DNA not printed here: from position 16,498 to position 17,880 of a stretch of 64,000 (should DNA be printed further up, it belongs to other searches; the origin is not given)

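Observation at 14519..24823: Compact thiopeptide-like azole/dehydroamino-acid RiPP cluster with a non-standard enzyme complement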

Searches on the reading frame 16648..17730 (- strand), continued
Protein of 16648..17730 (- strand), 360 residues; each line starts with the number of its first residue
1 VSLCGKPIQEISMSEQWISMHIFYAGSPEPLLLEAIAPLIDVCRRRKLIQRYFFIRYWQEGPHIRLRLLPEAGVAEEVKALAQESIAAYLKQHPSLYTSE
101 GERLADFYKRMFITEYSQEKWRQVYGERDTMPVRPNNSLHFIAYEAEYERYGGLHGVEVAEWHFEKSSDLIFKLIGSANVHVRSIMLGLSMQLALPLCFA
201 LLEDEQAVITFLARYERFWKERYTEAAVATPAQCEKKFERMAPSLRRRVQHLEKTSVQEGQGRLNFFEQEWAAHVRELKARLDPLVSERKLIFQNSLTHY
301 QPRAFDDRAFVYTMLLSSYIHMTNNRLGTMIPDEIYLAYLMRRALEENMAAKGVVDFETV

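Call 19: search_dna_similar(query=window:16648-17730:-, collection=plasmids, mode=protein, max_evalue=1, max_rows=40)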
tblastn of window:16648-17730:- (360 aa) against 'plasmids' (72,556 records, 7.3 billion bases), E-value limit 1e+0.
Records with a match: 31; places in all: 33; records where one place covers at least 80% of the query: 10.
Best place of each record, by identity: <60% 31.
By first word of the organism name: Staphylococcus 11; Streptomyces 7; Streptococcus 3; Latilactobacillus 3; Actinomyces 1; Anoxybacillus 1; Clavibacter 1; Paracoccus 1; Sutcliffiella 1; Lactobacillus 1; and 1 more.
By predicted mobility (MOB-suite, as given by PLSDB): non-mobilizable 22; mobilizable 9.
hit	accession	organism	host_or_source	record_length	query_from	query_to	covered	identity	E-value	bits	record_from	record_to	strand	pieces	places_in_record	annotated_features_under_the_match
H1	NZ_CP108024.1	Streptomyces sp. NBC_00316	-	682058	14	352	94%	42.6%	1e-78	269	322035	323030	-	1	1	thiopeptide-type bacteriocin biosynthesis protein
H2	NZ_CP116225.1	Actinomyces oris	Homo sapiens,Cell culture,oral cavity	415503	16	339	90%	32.6%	7e-35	142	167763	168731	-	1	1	lantibiotic dehydratase C-terminal domain-containing protein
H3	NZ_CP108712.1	Streptomyces sp. NBC_01001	-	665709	52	353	84%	26.5%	4e-6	56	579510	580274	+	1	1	thiopeptide-type bacteriocin biosynthesis protein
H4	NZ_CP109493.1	Streptomyces sp. NBC_01435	-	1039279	46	358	87%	24.5%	2e-7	61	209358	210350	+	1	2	record has no annotation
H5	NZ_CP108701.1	Streptomyces sp. NBC_01006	-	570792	52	348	83%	25.5%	2e-2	44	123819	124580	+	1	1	thiopeptide-type bacteriocin biosynthesis protein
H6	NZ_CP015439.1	Anoxybacillus amylolyticus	Microbial isolate,soil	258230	49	342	82%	24.5%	1e-9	68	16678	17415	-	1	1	thiopeptide-type bacteriocin biosynthesis protein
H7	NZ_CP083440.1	Clavibacter sp. A6099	Tomato,Cell culture,Seeds,Seeds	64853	41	344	84%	23.3%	2e-8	64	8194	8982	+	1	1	thiopeptide-type bacteriocin biosynthesis protein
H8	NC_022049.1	Paracoccus aminophilus JCM 7686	-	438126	49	351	84%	23.4%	6e-4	49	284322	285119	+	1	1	thiopeptide-type bacteriocin biosynthesis protein | YcaO-like family protein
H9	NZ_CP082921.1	Sutcliffiella horikoshii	cell culture,water from a container for ...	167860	51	346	82%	23.7%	1e-8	64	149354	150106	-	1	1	thiopeptide-type bacteriocin biosynthesis protein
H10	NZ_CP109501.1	Streptomyces sp. NBC_01426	-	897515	52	352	84%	22.5%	1e-4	52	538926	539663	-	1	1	thiopeptide-type bacteriocin biosynthesis protein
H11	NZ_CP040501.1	Lactobacillus paragasseri JV-V03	Homo sapiens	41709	16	219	57%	29.2%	2e-10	69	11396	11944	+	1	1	lantibiotic dehydratase C-terminal domain-containing protein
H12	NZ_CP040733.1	Staphylococcus hominis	Homo sapiens,bacterial colony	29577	16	220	57%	28.2%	4e-11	72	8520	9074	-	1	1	lantibiotic dehydratase C-terminal domain-containing protein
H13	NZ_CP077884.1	Staphylococcus aureus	Homo sapiens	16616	16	220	57%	28.2%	6e-11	71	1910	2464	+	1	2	lantibiotic dehydratase C-terminal domain-containing protein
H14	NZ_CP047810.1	Staphylococcus aureus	Homo sapiens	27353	16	220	57%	28.2%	6e-11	71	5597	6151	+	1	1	lantibiotic dehydratase C-terminal domain-containing protein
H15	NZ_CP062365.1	Staphylococcus aureus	Homo sapiens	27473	16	220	57%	28.2%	6e-11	71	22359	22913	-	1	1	lantibiotic dehydratase C-terminal domain-containing protein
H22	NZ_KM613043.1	Macrococcoides caseolyticum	turkey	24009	16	219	57%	26.6%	1e-8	64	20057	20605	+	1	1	lantibiotic dehydratase C-terminal domain-containing protein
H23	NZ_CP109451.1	Streptomyces sp. NBC_01471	-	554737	15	202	52%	28.0%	2e-7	61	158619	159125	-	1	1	lantibiotic dehydratase C-terminal domain-containing protein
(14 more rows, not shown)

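Call 20: get_annotated_region(hit=H22, flank=12000)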
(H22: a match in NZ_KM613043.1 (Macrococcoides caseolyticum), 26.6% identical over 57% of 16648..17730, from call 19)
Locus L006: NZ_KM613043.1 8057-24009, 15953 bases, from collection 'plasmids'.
description: Macrococcoides caseolyticum strain 115 plasmid pBac115, complete sequence
organism: Macrococcoides caseolyticum (NCBI taxid 69966)
taxonomy: Bacteria; Bacillota; Bacilli; Bacillales; Staphylococcaceae; Macrococcoides; Macrococcoides caseolyticum
host: -; source: turkey; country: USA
typing (MOB-suite, as given by PLSDB): mobilizable; replicon rep_cluster_177; relaxase MOBP
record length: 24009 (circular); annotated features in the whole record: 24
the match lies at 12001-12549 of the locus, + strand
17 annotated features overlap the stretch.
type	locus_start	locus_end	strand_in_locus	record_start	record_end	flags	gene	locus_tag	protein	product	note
CDS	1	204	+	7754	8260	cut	-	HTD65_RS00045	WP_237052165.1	hypothetical protein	-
CDS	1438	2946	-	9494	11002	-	-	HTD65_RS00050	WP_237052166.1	primase C-terminal domain-containing protein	-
CDS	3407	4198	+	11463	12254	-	-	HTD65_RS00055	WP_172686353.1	ParA family protein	-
CDS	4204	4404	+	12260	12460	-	-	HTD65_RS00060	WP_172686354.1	plasmid replication-associated protein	-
CDS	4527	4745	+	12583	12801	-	-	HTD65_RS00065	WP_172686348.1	hypothetical protein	-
CDS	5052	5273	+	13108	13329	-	-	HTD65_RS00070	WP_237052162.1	thiocillin/thiostrepton family thiazolyl peptide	-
CDS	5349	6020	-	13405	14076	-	-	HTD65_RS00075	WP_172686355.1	SDR family oxidoreductase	-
CDS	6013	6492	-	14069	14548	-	-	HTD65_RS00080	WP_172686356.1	hypothetical protein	-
CDS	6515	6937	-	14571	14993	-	rplK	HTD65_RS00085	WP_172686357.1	50S ribosomal protein L11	GO:0006412 - translation [Evidence IEA]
CDS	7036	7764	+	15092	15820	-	-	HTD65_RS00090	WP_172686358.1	hypothetical protein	-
CDS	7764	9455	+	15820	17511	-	-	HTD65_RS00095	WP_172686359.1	YcaO-like family protein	-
CDS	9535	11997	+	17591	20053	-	-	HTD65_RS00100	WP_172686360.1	hypothetical protein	-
CDS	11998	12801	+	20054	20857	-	-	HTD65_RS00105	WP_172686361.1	lantibiotic dehydratase C-terminal domain-containing protein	-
CDS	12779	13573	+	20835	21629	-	-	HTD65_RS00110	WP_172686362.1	hypothetical protein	-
CDS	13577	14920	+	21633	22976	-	-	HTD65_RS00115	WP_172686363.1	hypothetical protein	-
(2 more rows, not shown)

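Call 21: get_annotated_region(hit=H1, flank=12000)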
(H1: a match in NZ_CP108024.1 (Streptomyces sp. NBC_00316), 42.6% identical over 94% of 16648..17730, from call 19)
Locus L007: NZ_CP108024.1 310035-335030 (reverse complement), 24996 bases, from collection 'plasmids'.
description: Streptomyces sp. NBC_00316 plasmid unnamed1, complete sequence
organism: Streptomyces sp. NBC_00316 (NCBI taxid 2975710)
taxonomy: Bacteria; Actinomycetota; Actinomycetes; Kitasatosporales; Streptomycetaceae; Streptomyces; Streptomyces sp. NBC 00316
host: -; source: -; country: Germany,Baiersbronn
typing (MOB-suite, as given by PLSDB): non-mobilizable; replicon rep_cluster_1910
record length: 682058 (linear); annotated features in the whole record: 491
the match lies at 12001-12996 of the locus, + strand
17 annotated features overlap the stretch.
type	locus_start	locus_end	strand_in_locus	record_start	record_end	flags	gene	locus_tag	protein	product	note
CDS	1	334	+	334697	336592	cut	-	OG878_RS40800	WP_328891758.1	2-oxoacid:acceptor oxidoreductase subunit alpha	-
CDS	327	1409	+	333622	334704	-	-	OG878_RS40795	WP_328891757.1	2-oxoacid:ferredoxin oxidoreductase subunit beta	-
CDS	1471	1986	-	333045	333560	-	-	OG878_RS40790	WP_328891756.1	hypothetical protein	-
CDS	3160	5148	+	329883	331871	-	-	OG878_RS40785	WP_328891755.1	TOMM precursor leader peptide-binding protein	-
CDS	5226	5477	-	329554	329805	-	-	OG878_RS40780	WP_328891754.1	hypothetical protein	-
CDS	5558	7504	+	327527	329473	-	-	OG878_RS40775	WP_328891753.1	TOMM precursor leader peptide-binding protein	-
CDS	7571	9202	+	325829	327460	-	-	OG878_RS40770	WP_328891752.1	SagB family peptide dehydrogenase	-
CDS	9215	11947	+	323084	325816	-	-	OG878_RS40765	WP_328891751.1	lantibiotic dehydratase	-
CDS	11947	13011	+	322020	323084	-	-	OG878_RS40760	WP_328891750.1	thiopeptide-type bacteriocin biosynthesis protein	-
CDS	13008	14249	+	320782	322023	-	-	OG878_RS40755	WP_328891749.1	hypothetical protein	-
CDS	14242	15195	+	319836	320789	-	-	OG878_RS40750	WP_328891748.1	ATP-binding cassette domain-containing protein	-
CDS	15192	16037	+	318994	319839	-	-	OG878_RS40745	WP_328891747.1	ABC transporter permease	-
CDS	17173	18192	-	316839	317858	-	-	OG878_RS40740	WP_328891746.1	DUF4331 family protein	-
CDS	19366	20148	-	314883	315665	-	-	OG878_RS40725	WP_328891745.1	uracil-DNA glycosylase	-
CDS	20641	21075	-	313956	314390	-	-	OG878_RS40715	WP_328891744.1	hypothetical protein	-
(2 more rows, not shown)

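Call 22: get_annotated_region(hit=H3, flank=12000)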
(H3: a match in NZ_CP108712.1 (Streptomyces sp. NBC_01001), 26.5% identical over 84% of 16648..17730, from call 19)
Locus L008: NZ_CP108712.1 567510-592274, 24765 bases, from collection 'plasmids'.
description: Streptomyces sp. NBC_01001 plasmid unnamed1, complete sequence
organism: Streptomyces sp. NBC_01001 (NCBI taxid 2903713)
taxonomy: Bacteria; Actinomycetota; Actinomycetes; Kitasatosporales; Streptomycetaceae; Streptomyces; Streptomyces sp. NBC 01001
host: -; source: -; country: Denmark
typing (MOB-suite, as given by PLSDB): mobilizable; relaxase MOBP
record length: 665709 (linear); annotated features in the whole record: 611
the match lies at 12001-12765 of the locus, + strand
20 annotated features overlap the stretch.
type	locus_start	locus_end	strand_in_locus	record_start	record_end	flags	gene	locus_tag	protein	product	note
CDS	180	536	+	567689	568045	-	-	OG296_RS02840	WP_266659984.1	carboxymuconolactone decarboxylase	-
CDS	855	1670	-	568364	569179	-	-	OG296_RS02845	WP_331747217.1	aquaporin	GO:0055085 - transmembrane transport [Evidence IEA]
CDS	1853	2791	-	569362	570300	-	-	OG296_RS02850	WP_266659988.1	ion transporter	GO:0034220 - monoatomic ion transmembrane transport [Evidence IEA]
CDS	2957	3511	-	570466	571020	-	-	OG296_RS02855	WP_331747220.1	YbaK/EbsC family protein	-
CDS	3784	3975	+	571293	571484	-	-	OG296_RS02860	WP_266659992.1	thiazolylpeptide-type bacteriocin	-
CDS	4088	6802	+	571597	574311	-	-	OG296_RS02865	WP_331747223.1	lantibiotic dehydratase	-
CDS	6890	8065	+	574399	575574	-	-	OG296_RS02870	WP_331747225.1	lantibiotic dehydratase C-terminal domain-containing protein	-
CDS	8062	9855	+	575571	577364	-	-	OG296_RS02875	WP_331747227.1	hypothetical protein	-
CDS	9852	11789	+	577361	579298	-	-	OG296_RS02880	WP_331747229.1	TOMM precursor leader peptide-binding protein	-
CDS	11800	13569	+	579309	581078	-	-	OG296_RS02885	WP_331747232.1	thiopeptide-type bacteriocin biosynthesis protein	-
CDS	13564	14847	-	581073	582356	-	-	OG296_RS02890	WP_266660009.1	NAD(P)/FAD-dependent oxidoreductase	-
CDS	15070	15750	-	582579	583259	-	-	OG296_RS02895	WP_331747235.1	hypothetical protein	-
CDS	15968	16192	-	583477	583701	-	-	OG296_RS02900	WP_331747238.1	hypothetical protein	-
CDS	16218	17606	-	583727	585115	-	-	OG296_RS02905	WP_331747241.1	hypothetical protein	-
CDS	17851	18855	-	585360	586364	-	-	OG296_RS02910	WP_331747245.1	HEAT repeat domain-containing protein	-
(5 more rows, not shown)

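Call 23: get_annotated_region(hit=H23, flank=12000)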
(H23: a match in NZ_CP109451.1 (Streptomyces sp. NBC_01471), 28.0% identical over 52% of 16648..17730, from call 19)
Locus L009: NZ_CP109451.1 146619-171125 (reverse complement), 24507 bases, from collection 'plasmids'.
description: Streptomyces sp. NBC_01471 plasmid unnamed1, complete sequence
organism: Streptomyces sp. NBC_01471 (NCBI taxid 2903879)
taxonomy: Bacteria; Actinomycetota; Actinomycetes; Kitasatosporales; Streptomycetaceae; Streptomyces; Streptomyces sp. NBC 01471
host: -; source: -; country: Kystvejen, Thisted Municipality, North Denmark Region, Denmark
typing (MOB-suite, as given by PLSDB): non-mobilizable
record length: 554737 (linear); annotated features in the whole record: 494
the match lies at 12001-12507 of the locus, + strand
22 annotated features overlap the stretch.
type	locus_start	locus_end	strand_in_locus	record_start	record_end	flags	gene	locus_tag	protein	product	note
CDS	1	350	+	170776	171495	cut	-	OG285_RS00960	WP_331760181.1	reverse transcriptase domain-containing protein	-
CDS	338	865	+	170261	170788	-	-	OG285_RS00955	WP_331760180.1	HNH endonuclease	-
CDS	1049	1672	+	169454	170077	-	-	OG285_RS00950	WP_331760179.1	hypothetical protein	-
CDS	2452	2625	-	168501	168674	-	-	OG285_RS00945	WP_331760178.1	hypothetical protein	-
CDS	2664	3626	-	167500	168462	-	-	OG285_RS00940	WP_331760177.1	NADP-dependent oxidoreductase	-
CDS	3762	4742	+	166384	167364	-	-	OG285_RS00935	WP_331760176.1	helix-turn-helix domain-containing protein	GO:0006355 - regulation of DNA-templated transcription [Evidence IEA]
CDS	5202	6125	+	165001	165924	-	-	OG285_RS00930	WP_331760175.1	CDP-diacylglycerol diphosphatase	GO:0008654 - phospholipid biosynthetic process [Evidence IEA]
CDS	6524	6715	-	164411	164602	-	-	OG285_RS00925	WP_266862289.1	thiomuracin/GE37468 family thiazolyl RiPP peptide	-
CDS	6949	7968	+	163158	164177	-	-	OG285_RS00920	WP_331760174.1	hypothetical protein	-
CDS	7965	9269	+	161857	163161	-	-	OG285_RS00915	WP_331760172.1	nitroreductase family protein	-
CDS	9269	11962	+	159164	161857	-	-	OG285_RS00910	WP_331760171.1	lantibiotic dehydratase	-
CDS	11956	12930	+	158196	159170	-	-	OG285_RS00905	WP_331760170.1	lantibiotic dehydratase C-terminal domain-containing protein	-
CDS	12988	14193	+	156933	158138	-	-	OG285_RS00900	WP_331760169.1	thiopeptide maturation pyridine synthase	-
CDS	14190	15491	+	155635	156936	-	-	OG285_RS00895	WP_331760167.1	hypothetical protein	-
CDS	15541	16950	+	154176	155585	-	-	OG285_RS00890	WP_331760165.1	hypothetical protein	-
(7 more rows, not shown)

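Call 25: search_protein_families(library=ncbifam, proteins=[L006:11998-12801:+, L006:12779-13573:+, L009:11956-12930:+, L009:12988-14193:+, L008:6890-8065:+, L008:11800-13569:+, L007:11947-13011:+, L003:10001-11071:+], max_evalue=0.01)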
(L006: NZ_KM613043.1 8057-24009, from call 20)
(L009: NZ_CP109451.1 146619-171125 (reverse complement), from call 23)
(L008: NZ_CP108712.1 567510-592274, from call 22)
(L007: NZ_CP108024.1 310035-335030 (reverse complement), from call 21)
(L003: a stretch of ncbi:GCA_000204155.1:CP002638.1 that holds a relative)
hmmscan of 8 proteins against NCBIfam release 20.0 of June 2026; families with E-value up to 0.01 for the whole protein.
L006:11998-12801:+ (267 aa): 2 families
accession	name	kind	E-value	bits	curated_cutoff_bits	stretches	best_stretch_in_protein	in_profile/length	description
TIGR03891.1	thiopep_ocin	subfamily_domain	4.1e-14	53.1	48.45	2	26-70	28-73/263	thiopeptide-type bacteriocin biosynthesis protein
NF045556.1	TbtD_PbtD_pyrid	equivalog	5.5e-13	48.8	325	1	2-129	1-137/354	thiopeptide maturation pyridine synthase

L006:12779-13573:+ (264 aa): 1 family
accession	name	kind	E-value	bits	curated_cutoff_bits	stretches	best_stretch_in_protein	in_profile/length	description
NF045556.1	TbtD_PbtD_pyrid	equivalog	1.5e-16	60.6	325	1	53-244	135-338/354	thiopeptide maturation pyridine synthase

L009:11956-12930:+ (324 aa): 2 families
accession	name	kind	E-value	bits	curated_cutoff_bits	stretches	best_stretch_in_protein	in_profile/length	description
TIGR03891.1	thiopep_ocin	subfamily_domain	3.6e-20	73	48.45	2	18-91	1-75/263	thiopeptide-type bacteriocin biosynthesis protein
NF045556.1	TbtD_PbtD_pyrid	equivalog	2.4e-14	53.3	325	1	18-233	2-215/354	thiopeptide maturation pyridine synthase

L009:12988-14193:+ (401 aa): 1 family
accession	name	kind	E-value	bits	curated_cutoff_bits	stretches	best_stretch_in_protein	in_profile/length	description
NF045556.1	TbtD_PbtD_pyrid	equivalog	4.1e-130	434.1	325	1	11-379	1-352/354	thiopeptide maturation pyridine synthase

L008:6890-8065:+ (391 aa): 1 family
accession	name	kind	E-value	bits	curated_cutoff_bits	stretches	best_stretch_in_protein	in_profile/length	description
NF045556.1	TbtD_PbtD_pyrid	equivalog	1.2e-42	146.4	325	1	23-377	5-349/354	thiopeptide maturation pyridine synthase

L008:11800-13569:+ (589 aa): 4 families
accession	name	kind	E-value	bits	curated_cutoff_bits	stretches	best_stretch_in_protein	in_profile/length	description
TIGR03891.1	thiopep_ocin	subfamily_domain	4.2e-30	105.6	48.45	1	35-313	3-262/263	thiopeptide-type bacteriocin biosynthesis protein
TIGR03605.1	antibiot_sagB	domain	2e-24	86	78.4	1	401-583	2-173/173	SagB family peptide dehydrogenase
NF045556.1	TbtD_PbtD_pyrid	equivalog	1.5e-15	57.2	325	2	113-267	108-259/354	thiopeptide maturation pyridine synthase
TIGR04511.1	SagB_rel_DH_2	exception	3.6e-13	49.3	240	1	364-573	159-358/380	putative peptide maturation dehydrogenase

L007:11947-13011:+ (354 aa): 2 families
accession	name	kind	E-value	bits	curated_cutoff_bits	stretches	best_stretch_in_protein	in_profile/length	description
NF045556.1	TbtD_PbtD_pyrid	equivalog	1e-31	110.5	325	1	22-319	2-285/354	thiopeptide maturation pyridine synthase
TIGR03891.1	thiopep_ocin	subfamily_domain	9.4e-28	97.9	48.45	2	22-96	1-76/263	thiopeptide-type bacteriocin biosynthesis protein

L003:10001-11071:+ (356 aa): 2 families
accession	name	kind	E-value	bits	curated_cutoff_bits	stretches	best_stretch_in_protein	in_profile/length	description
TIGR03891.1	thiopep_ocin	subfamily_domain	1.8e-31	110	48.45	2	143-345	85-262/263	thiopeptide-type bacteriocin biosynthesis protein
NF045556.1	TbtD_PbtD_pyrid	equivalog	3.8e-31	108.6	325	1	19-303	2-272/354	thiopeptide maturation pyridine synthase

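Call 35: get_annotated_region(hit=H2, flank=12000)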
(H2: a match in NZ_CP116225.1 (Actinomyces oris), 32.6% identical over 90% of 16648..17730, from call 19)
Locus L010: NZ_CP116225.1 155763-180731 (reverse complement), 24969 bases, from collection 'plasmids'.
description: Actinomyces oris strain WVU627 plasmid unnamed1, complete sequence
organism: Actinomyces oris (NCBI taxid 544580)
taxonomy: Bacteria; Actinomycetota; Actinomycetes; Actinomycetales; Actinomycetaceae; Actinomyces; Actinomyces oris
host: -; source: Homo sapiens,Cell culture,oral cavity; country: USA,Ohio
typing (MOB-suite, as given by PLSDB): non-mobilizable
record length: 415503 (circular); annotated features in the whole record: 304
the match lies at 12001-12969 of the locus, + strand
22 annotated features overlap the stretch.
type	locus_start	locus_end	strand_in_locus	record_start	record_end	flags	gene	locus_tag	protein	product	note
CDS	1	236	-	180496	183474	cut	-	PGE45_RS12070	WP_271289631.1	lysylphosphatidylglycerol synthase transmembrane domain-containing protein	-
CDS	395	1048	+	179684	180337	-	-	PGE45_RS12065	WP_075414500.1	hypothetical protein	-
CDS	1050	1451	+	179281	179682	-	-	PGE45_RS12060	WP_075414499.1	transcriptional regulator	-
CDS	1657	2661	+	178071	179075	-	-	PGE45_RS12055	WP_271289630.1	alpha/beta fold hydrolase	-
CDS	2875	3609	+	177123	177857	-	-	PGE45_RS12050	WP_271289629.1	response regulator transcription factor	GO:0000160 - phosphorelay signal transduction system [Evidence IEA]; GO:0006355 - regulation of DNA-templated ...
CDS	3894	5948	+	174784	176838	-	-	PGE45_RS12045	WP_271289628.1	hypothetical protein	-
CDS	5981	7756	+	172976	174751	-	-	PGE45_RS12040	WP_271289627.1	YcaO-like family protein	-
CDS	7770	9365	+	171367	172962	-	-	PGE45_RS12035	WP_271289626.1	nitroreductase family protein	-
CDS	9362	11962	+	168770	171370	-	-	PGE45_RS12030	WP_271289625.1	lantibiotic dehydratase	-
CDS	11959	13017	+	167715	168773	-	-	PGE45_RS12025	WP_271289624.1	lantibiotic dehydratase C-terminal domain-containing protein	-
CDS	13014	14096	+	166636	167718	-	-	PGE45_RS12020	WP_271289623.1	hypothetical protein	-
CDS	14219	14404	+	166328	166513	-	-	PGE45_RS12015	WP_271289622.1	thiazolylpeptide-type bacteriocin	GO:0009403 - toxin biosynthetic process [Evidence IEA]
CDS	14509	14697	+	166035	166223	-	-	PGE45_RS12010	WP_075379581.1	thiazolylpeptide-type bacteriocin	GO:0009403 - toxin biosynthetic process [Evidence IEA]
CDS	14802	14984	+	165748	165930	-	-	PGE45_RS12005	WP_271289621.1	thiazolylpeptide-type bacteriocin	GO:0009403 - toxin biosynthetic process [Evidence IEA]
CDS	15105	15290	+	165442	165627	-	-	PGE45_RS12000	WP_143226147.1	thiazolylpeptide-type bacteriocin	GO:0009403 - toxin biosynthetic process [Evidence IEA]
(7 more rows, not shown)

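Call 36: get_annotated_region(hit=H6, flank=10000)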
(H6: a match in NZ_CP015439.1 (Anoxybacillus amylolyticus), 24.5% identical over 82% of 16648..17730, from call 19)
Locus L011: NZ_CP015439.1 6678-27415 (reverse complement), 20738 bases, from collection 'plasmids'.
description: Anoxybacillus amylolyticus strain DSM 15939 plasmid pDSM15939_1, complete sequence
organism: Anoxybacillus amylolyticus (NCBI taxid 294699)
taxonomy: Bacteria; Bacillota; Bacilli; Bacillales; Bacillaceae; Anoxybacillus; Anoxybacillus amylolyticus
host: -; source: Microbial isolate,soil; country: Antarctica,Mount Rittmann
typing (MOB-suite, as given by PLSDB): non-mobilizable; replicon rep_cluster_264
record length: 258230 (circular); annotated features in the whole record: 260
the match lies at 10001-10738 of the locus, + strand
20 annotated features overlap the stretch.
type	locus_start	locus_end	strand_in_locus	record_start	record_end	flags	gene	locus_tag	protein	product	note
CDS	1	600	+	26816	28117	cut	-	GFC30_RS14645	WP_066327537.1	YcaO-like family protein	-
CDS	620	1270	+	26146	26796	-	-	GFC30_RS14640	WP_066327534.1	hypothetical protein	-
CDS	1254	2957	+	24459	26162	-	-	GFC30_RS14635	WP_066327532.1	SagB family peptide dehydrogenase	-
CDS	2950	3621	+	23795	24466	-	-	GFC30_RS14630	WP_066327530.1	nitroreductase family protein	-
CDS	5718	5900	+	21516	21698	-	-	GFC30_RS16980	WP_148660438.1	hypothetical protein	-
CDS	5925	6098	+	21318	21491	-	-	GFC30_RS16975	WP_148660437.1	thiocillin family RiPP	-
CDS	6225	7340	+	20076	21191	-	-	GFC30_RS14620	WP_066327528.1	PqqD family peptide modification chaperone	-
CDS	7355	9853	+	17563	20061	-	-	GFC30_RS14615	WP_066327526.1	lantibiotic dehydratase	-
CDS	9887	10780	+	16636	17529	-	-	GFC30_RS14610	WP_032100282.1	thiopeptide-type bacteriocin biosynthesis protein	-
CDS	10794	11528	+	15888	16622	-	-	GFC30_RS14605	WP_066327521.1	ABC transporter ATP-binding protein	-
CDS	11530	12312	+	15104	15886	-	-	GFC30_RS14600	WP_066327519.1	ABC transporter permease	-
CDS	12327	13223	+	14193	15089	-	-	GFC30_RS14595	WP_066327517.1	type II CAAX endopeptidase family protein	GO:0071586 - CAAX-box protein processing [Evidence IEA]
CDS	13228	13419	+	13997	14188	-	-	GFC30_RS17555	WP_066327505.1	hypothetical protein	-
CDS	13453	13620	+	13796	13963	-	-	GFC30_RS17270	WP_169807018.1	hypothetical protein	-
CDS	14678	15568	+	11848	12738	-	-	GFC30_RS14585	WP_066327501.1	polyprenyl synthetase family protein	GO:0008299 - isoprenoid biosynthetic process [Evidence IEA]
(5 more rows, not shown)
